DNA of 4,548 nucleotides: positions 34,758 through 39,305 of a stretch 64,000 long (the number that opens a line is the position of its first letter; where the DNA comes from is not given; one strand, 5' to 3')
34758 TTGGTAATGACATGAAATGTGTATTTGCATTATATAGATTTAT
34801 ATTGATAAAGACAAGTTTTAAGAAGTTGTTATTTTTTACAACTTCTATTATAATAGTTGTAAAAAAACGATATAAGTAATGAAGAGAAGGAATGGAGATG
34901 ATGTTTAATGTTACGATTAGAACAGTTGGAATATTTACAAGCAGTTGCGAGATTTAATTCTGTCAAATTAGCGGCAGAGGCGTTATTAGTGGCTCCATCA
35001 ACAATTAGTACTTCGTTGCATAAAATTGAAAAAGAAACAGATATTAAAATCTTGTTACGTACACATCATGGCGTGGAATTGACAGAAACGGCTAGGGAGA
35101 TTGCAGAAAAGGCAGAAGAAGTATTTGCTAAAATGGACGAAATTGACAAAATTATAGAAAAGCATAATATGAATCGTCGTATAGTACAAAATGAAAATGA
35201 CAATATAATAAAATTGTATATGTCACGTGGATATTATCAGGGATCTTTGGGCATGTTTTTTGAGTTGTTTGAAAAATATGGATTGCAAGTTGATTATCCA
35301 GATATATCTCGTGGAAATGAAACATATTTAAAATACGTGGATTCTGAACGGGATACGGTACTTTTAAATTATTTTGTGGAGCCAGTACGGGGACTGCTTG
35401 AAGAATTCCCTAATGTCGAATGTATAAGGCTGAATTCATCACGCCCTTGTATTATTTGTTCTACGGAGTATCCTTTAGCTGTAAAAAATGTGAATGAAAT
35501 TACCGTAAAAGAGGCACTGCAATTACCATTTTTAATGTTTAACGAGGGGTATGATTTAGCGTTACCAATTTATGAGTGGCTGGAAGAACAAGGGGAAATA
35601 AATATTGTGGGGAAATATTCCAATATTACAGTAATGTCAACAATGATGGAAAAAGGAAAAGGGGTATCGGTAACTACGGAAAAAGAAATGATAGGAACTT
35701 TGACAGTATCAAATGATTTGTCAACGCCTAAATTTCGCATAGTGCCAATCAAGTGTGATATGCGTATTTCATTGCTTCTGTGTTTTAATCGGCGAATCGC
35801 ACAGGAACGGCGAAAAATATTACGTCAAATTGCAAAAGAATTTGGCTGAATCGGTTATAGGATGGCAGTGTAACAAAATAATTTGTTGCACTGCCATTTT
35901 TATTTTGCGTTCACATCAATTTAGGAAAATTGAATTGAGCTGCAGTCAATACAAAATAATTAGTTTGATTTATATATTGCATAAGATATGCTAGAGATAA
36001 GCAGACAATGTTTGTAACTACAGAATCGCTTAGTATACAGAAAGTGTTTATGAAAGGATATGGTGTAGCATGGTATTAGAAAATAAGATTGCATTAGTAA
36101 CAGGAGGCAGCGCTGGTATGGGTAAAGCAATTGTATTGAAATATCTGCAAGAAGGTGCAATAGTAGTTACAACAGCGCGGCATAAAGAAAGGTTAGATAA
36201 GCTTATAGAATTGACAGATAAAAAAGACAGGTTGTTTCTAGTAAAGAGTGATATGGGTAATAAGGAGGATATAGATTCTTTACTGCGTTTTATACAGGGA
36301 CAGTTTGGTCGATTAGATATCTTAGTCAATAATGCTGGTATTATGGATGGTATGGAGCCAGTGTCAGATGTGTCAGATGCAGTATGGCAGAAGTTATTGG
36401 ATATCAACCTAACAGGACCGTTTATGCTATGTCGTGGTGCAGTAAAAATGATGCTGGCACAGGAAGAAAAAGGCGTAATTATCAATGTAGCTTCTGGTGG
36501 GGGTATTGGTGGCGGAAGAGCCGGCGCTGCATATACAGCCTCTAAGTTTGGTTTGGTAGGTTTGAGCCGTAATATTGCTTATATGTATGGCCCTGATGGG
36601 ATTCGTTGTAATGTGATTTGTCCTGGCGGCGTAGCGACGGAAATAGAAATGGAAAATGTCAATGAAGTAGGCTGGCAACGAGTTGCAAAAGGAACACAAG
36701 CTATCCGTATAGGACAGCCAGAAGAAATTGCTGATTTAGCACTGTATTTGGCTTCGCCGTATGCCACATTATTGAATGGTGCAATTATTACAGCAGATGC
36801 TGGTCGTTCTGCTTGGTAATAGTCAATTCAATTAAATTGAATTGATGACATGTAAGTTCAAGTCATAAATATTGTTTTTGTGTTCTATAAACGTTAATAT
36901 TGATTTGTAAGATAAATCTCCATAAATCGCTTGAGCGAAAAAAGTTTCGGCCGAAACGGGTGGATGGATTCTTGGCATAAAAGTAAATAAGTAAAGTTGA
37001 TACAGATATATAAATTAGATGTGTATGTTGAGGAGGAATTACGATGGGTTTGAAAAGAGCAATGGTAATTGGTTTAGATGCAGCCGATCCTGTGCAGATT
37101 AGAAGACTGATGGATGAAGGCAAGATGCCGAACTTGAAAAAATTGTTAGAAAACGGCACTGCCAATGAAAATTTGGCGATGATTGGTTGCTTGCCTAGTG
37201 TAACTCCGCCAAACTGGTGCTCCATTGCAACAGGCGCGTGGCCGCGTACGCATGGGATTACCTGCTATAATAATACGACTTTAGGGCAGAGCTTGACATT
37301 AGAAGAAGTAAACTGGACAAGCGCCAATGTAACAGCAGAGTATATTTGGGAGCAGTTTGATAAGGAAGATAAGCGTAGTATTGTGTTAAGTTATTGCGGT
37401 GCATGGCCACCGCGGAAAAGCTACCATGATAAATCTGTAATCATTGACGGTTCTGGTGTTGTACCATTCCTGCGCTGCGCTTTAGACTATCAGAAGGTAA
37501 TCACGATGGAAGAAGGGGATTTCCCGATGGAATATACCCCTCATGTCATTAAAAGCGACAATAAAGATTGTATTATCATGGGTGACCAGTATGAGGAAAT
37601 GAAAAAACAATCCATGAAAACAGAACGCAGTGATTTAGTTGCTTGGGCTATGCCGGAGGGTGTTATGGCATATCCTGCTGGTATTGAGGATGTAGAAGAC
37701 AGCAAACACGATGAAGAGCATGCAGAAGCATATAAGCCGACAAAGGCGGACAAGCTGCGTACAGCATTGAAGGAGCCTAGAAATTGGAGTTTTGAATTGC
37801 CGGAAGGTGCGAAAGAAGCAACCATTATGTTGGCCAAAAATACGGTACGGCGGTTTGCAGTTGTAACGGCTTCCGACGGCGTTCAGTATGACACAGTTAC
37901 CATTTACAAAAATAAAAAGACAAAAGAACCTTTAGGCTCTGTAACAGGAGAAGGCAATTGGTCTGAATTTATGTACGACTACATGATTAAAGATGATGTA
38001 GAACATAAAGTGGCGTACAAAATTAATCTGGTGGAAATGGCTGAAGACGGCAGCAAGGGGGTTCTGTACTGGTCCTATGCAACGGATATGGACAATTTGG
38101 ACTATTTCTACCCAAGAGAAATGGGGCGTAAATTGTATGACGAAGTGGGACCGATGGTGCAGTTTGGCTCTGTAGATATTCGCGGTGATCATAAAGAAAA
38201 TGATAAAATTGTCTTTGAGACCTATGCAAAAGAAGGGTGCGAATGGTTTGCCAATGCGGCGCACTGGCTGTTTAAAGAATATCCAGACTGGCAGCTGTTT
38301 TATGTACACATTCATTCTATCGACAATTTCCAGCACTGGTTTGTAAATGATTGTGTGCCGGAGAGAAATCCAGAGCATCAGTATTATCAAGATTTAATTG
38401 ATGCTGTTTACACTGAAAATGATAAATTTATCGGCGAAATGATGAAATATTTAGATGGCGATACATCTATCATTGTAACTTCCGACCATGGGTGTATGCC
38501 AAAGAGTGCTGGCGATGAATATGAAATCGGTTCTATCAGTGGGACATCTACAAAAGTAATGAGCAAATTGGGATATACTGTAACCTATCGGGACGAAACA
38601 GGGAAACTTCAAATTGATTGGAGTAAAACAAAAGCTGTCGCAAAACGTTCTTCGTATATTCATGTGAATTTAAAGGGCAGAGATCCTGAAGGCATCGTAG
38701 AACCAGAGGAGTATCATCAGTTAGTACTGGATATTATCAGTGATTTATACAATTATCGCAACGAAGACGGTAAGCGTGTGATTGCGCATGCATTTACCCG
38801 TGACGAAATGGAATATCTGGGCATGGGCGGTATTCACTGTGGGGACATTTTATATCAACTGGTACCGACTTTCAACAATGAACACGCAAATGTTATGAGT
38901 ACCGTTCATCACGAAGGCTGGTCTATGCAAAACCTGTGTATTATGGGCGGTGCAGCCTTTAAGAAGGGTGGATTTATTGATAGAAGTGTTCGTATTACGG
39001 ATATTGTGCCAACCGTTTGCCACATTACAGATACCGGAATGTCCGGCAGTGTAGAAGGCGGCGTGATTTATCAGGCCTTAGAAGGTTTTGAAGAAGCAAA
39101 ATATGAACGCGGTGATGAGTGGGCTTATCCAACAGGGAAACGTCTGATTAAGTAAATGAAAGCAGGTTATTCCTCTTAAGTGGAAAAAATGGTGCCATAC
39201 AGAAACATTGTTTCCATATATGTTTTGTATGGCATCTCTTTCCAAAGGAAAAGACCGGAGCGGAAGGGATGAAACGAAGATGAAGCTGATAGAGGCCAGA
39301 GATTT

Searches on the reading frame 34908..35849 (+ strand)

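Call 94: search_protein_families(library=pfam, proteins=[window:34908-35849:+], max_evalue=0.00001)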
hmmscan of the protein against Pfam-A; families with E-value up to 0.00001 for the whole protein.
window:34908-35849:+ (313 aa): 2 families
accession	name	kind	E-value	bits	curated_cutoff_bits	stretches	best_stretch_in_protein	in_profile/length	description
PF00126.33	HTH_1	-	9e-13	48.4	26.6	1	4-62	1-59/60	Bacterial regulatory helix-turn-helix protein, lysR family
PF03466.25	LysR_substrate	-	1.8e-08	34.4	28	1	162-258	62-157/209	LysR substrate binding domain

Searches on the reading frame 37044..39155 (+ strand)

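Call 94: search_protein_families(library=pfam, proteins=[window:37044-39155:+], max_evalue=0.00001)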
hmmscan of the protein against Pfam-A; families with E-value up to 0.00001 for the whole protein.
window:37044-39155:+ (703 aa): 1 family
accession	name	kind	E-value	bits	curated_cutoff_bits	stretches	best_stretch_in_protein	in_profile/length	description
PF01663.27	Phosphodiest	-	5.9e-30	105.5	23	2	8-201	3-165/342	Type I phosphodiesterase / nucleotide pyrophosphatase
